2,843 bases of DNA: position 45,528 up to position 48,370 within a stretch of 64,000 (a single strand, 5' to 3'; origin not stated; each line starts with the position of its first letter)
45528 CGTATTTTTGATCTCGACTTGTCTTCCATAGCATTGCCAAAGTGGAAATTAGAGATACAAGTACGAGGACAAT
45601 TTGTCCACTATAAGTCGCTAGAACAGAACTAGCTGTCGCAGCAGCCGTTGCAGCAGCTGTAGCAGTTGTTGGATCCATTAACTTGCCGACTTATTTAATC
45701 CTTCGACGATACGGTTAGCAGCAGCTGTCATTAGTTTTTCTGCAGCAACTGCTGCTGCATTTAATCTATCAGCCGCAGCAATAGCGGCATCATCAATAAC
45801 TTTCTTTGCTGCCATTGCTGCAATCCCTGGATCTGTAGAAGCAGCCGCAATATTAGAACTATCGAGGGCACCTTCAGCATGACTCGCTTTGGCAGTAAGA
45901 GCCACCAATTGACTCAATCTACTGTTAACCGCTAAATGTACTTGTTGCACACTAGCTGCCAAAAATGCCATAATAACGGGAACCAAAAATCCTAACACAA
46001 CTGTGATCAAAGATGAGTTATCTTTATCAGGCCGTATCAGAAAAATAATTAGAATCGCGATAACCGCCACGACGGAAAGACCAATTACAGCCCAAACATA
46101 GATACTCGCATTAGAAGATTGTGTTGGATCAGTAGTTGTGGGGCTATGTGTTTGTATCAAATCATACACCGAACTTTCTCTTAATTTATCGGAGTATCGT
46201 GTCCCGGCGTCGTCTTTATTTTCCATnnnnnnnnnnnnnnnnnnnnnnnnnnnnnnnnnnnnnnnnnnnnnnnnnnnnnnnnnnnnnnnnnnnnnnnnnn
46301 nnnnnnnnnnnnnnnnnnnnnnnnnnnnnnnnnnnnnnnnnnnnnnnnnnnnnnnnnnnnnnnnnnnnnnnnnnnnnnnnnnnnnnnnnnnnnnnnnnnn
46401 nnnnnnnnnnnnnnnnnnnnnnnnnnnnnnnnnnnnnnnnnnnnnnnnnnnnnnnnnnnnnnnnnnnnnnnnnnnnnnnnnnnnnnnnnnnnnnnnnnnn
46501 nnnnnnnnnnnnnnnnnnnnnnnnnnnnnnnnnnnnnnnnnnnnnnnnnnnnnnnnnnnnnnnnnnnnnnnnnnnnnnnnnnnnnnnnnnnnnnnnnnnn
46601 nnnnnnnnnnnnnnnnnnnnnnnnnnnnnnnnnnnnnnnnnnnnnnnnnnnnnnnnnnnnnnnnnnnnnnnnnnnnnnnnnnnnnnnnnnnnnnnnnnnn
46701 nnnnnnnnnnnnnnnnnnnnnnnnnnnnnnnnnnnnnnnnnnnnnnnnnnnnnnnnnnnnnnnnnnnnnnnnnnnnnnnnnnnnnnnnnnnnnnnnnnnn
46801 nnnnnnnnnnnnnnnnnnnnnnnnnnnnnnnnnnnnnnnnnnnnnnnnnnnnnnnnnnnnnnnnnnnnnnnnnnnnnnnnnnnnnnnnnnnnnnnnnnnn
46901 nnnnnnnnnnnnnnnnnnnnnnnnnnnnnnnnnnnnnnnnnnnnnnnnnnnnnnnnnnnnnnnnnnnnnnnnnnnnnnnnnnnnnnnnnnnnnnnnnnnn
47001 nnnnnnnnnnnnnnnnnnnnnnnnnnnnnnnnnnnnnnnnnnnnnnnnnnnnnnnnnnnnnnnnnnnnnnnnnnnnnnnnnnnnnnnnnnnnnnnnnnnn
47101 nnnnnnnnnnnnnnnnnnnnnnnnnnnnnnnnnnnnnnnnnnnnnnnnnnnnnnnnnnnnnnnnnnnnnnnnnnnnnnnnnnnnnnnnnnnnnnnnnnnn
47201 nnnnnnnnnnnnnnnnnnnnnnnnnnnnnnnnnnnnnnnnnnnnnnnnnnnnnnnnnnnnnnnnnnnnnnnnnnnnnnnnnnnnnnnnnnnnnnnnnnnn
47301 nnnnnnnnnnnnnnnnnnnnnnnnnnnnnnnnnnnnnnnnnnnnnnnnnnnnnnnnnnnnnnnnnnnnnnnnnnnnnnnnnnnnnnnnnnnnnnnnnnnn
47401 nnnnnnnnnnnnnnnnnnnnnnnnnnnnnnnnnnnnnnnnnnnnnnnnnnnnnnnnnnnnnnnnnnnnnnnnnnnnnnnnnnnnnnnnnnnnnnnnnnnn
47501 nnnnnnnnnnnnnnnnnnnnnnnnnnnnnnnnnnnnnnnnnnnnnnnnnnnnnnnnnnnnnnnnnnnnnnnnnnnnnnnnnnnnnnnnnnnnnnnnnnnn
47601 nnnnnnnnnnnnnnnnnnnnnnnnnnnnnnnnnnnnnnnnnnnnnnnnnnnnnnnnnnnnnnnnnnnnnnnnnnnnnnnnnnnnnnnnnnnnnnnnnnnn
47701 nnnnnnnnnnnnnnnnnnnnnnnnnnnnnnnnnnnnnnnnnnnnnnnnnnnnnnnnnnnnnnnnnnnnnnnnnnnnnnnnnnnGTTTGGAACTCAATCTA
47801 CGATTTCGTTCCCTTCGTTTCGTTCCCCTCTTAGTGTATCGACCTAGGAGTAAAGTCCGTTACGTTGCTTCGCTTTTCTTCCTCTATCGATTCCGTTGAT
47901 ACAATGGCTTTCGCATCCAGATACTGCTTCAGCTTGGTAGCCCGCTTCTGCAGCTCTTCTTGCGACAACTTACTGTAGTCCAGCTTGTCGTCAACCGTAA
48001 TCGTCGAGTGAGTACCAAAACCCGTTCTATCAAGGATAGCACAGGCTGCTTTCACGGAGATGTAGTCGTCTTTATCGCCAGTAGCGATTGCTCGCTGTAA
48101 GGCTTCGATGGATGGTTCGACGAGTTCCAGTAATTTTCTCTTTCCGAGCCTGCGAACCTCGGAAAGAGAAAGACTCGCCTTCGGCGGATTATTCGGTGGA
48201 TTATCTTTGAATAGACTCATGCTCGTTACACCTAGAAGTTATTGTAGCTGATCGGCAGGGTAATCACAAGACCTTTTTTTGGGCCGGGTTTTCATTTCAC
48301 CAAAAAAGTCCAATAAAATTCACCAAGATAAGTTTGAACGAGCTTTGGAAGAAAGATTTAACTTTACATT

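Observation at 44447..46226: Three translationally coupled membrane proteins between terminase and portal, including a membrane-anchored CheY-like receiver domain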

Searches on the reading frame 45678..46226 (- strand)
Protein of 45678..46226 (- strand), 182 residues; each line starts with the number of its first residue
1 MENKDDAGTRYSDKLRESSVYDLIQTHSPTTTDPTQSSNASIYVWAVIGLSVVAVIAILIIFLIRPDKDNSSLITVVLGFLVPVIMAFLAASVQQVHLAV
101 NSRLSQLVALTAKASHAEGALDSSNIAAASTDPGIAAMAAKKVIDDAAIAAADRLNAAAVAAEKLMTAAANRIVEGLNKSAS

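Call 3: search_protein_families(library=pfam, proteins=[window:45678-46226:-], max_evalue=0.1)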
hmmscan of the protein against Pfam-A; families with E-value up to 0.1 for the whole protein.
window:45678-46226:- (182 aa): 2 families
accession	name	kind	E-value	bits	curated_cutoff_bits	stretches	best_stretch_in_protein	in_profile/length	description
PF18949.5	DUF5693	-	0.013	14.4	29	1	30-95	302-366/609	Family of unknown function (DUF5693)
PF15872.10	SRTM1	-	0.049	14.2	27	1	20-64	16-61/103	Serine-rich and transmembrane domain-containing protein 1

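Call 4: search_protein_families(library=phrogs, proteins=[window:45678-46226:-], max_evalue=0.1)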
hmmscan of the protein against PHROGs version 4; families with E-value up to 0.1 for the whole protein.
window:45678-46226:- (182 aa): 1 family
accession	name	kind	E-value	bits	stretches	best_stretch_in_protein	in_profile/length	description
phrog_200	-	other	0.094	12.8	1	30-92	32-100/379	lipoprotein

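Call 42: find_homologous_proteins(query=window:45678-46226:-, max_evalue=0.01)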
Query window:45678-46226:- (182 aa): 26 proteins with E <= 0.01 among 1508 candidates.
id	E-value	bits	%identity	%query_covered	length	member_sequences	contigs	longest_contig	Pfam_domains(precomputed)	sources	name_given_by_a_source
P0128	2.2e-102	357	100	100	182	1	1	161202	-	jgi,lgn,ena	-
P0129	9.4e-67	242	72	97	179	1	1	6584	-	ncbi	-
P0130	1.4e-34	137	59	73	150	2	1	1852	-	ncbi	-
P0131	3.3e-31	126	64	54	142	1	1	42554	-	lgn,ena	-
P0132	8.6e-28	115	65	48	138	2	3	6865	-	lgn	-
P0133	1.7e-27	114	63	51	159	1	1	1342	-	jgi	jgi:hypothetical protein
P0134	1.2e-26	112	63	53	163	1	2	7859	-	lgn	-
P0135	5.2e-25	106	60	41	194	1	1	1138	-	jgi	jgi:hypothetical protein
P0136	1.4e-24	105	63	47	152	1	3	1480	-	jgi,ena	-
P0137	1.1e-21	96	45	73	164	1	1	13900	-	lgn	-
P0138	7.2e-21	93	55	55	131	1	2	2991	-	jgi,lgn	-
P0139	4.8e-20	90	58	48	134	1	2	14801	-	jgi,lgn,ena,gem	-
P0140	3.1e-19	88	52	48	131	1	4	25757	-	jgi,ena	-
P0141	2.7e-18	85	54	46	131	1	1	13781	-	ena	-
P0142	4.0e-18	84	49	54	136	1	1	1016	-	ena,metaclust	metaclust:\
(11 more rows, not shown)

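Call 48: find_related_loci(query=A2, collection=viral_contigs, flank=6000)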
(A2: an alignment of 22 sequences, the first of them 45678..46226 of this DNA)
Query A2 (182 aa) in viral_contigs; peptide patterns used: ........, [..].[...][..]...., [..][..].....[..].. (x = any residue, [..] = any of these).
44 stretches matched a pattern; 12 encode a relative of the query (tblastn E <= 1e-3); 12 distinct loci.
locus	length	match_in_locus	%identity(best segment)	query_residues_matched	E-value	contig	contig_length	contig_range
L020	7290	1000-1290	59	39-134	2e-31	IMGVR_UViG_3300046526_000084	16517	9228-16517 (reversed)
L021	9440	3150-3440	59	39-134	2e-31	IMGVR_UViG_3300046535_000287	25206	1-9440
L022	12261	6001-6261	53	39-125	3e-25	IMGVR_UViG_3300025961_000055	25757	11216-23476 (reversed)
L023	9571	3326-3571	56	40-121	2e-24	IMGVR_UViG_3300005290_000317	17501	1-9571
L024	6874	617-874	53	39-124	6e-24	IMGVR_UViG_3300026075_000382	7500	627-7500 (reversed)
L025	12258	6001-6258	53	39-124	6e-24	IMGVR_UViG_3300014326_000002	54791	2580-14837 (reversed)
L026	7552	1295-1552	53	39-124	6e-24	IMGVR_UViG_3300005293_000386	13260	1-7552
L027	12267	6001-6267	49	33-123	4e-23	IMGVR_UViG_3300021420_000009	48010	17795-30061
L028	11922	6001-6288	44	28-123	1e-20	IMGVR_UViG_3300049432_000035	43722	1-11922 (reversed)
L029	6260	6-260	47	50-132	1e-20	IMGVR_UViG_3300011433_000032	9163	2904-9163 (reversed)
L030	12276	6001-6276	33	35-125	1e-14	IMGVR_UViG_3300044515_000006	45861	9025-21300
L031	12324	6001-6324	35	7-123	2e-14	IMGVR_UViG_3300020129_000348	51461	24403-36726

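Call 55: search_protein_families(library=padloc, proteins=[window:45678-46226:-], max_evalue=0.1)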
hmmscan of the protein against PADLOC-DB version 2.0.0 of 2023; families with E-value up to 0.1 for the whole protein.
window:45678-46226:- (182 aa): 0 families

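Call 56: search_protein_families(library=ncbifam, proteins=[window:45678-46226:-, P0140], max_evalue=0.1)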
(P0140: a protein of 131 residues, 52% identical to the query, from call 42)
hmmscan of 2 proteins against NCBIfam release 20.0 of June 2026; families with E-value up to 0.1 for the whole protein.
window:45678-46226:- (182 aa): 2 families
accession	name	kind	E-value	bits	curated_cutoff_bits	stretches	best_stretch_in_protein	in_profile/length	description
NF050121.1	bc1_QcrA_actin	exception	0.0024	17.5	275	1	26-162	7-145/319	cytochrome bc1 complex Rieske iron-sulfur subunit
TIGR03927.1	T7SS_EssA_Firm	equivalog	0.053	13.4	32.45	1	22-64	105-146/151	type VII secretion protein EssA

P0140 (131 aa): 3 families
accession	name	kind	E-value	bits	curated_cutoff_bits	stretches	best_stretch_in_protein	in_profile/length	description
NF046000.1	MAG1210_fam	subfamily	0.014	14.1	275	1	41-108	61-126/550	MAG1210 family protein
NF045993.1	MAG0130_MAG3770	subfamily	0.042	13.8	85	1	41-95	18-72/140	MAG0130/MAG3770 family membrane protein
TIGR03733.1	lanti_perm_MutG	subfamily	0.051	13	117.2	1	41-97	11-69/248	lantibiotic immunity ABC transporter MutG family permease subunit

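Call 76: search_protein_families(library=pfam, proteins=[L027:6525-7055:+, L027:5250-5963:+, L022:6613-7221:+, L023:3689-4342:+, L022:3917-5884:+, L020:1290-1898:+, L020:2155-2943:+, L031:6522-7028:+, L031:7071-7715:+, L028:6549-7793:+], max_evalue=0.01)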
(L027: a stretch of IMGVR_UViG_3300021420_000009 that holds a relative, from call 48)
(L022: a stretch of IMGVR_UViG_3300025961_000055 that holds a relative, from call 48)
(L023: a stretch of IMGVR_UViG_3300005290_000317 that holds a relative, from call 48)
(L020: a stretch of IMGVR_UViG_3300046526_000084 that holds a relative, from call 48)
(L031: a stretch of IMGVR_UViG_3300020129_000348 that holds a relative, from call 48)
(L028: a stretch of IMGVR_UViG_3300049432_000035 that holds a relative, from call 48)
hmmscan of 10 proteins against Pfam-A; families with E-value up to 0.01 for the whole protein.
L027:6525-7055:+ (176 aa): 0 families

L027:5250-5963:+ (237 aa): 0 families

L022:6613-7221:+ (202 aa): 0 families

L023:3689-4342:+ (217 aa): 0 families

L022:3917-5884:+ (655 aa): 0 families

L020:1290-1898:+ (202 aa): 0 families

L020:2155-2943:+ (262 aa): 0 families

L031:6522-7028:+ (168 aa): 0 families

L031:7071-7715:+ (214 aa): 1 family
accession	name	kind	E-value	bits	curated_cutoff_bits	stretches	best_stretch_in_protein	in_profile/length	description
PF04266.20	ASCH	-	3.7e-05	24.8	21.2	1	30-124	1-54/103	ASCH domain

L028:6549-7793:+ (414 aa): 0 families

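Call 83: search_protein_families(library=phrogs, proteins=[L027:6525-7055:+], max_evalue=0.01)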
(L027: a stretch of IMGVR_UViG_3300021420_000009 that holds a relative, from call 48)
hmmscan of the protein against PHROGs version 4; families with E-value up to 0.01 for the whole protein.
L027:6525-7055:+ (176 aa): 0 families

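Call 90: list_cluster_members(proteins=[P0129, P0130, P0125, P0001, P0139, P0007, P0028])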
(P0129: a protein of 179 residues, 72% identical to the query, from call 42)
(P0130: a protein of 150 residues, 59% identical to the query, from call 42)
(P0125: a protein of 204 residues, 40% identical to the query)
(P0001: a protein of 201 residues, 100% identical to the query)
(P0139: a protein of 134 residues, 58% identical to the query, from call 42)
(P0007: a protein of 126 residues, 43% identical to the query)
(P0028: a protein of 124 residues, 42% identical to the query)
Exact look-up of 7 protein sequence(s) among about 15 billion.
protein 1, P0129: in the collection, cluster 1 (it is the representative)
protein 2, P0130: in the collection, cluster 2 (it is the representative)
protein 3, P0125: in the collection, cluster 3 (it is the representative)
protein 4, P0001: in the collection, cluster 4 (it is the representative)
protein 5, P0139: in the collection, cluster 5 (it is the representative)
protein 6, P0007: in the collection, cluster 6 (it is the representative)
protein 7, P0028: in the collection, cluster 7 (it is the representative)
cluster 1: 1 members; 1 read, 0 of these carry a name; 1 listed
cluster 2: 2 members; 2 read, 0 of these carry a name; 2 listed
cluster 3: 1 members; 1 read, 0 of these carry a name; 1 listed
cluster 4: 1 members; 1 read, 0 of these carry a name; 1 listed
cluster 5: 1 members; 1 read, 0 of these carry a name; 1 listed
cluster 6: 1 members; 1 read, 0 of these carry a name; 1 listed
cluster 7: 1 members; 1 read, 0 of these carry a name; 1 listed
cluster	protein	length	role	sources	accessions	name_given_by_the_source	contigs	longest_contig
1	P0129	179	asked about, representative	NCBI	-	-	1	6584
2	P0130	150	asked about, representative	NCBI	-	-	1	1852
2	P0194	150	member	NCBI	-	-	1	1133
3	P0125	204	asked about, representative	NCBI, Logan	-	-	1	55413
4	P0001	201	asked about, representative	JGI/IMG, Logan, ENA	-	-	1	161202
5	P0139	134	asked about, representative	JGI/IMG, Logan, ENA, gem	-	-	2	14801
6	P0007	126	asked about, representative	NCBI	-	-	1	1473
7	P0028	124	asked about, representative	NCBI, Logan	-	-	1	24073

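Call 91: find_encoding_contigs(protein=P0129, flank=7000, max_places=2)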
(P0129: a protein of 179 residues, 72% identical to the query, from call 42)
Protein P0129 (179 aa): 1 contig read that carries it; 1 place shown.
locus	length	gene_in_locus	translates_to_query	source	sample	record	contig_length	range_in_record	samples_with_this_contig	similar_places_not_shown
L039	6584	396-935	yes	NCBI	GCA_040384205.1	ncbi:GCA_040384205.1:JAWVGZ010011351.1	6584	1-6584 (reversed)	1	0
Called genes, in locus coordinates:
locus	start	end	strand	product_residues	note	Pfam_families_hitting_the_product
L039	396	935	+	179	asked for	-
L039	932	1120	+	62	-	-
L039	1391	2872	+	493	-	PF06381:Phage_portal_3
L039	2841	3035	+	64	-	-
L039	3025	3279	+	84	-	PF02954:HTH_8 (weak)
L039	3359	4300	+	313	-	PF13313:DUF4082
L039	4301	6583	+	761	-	?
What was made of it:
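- The nearby HTH_8 protein is also conserved in relative L039, which lacks C, so it is not a split output domain (call 91).
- Tried and rejected: The 78-aa HTH_8 protein after portal as a split output domain for C. Rejected: it is conserved in L039, which has no C (call 91).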

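Call 94: search_protein_families(library=pfam, proteins=[L028:6295-6693:+, L022:6273-6578:+, L039:1117-1296:+, L039:932-1120:+, L025:6323-6667:+], max_evalue=0.05)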
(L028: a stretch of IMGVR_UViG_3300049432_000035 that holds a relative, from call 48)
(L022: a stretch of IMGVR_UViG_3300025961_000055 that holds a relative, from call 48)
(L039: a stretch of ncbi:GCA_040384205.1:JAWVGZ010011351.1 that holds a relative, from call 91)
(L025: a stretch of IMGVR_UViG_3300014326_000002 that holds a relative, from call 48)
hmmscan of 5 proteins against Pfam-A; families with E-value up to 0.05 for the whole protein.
L028:6295-6693:+ (132 aa): 2 families
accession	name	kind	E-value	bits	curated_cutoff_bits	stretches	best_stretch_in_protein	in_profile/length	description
PF13539.11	Peptidase_M15_4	-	8.7e-07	29.9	25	1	71-131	7-70/70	D-alanyl-D-alanine carboxypeptidase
PF02557.22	VanY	-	0.016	15.4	25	1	12-74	4-67/132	D-alanyl-D-alanine carboxypeptidase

L022:6273-6578:+ (101 aa): 0 families

L039:1117-1296:+ (59 aa): 7 families
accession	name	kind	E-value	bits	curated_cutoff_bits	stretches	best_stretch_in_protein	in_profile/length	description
PF12728.13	HTH_17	-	2.4e-08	34.6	27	1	21-55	5-38/51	Helix-turn-helix domain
PF00376.29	MerR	-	2.2e-05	24.6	28.2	1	22-53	4-36/38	MerR family regulatory protein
PF07453.19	NUMOD1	-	0.00079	20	22.8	1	19-38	18-37/37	NUMOD1 domain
PF13338.12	AbiEi_4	-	0.0017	18.9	25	1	18-47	14-42/49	Transcriptional regulator, AbiEi antitoxin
PF08279.18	HTH_11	-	0.0072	16.6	25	1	18-39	16-37/55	HTH domain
PF13551.12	HTH_29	-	0.035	14.6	28.1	0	20-40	15-35/64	Winged helix-turn helix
PF13518.12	HTH_28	-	0.04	14.4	25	0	19-39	14-34/52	Helix-turn-helix domain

L039:932-1120:+ (62 aa): 0 families

L025:6323-6667:+ (114 aa): 1 family
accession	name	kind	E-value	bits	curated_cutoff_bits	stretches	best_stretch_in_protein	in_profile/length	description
PF24871.1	Piezo_TM1-24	-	0.039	12.8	28.8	0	18-66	366-412/682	Piezo TM1-24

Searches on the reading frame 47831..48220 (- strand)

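Call 3: search_protein_families(library=pfam, proteins=[window:47831-48220:-], max_evalue=0.1)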
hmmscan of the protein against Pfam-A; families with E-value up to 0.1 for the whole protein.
window:47831-48220:- (129 aa): 0 families

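Call 4: search_protein_families(library=phrogs, proteins=[window:47831-48220:-], max_evalue=0.1)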
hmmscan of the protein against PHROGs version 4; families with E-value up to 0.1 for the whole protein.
window:47831-48220:- (129 aa): 1 family
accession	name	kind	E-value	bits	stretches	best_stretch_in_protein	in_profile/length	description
phrog_3792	-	tail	0.055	14.8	0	75-109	32-65/78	tail assembly chaperone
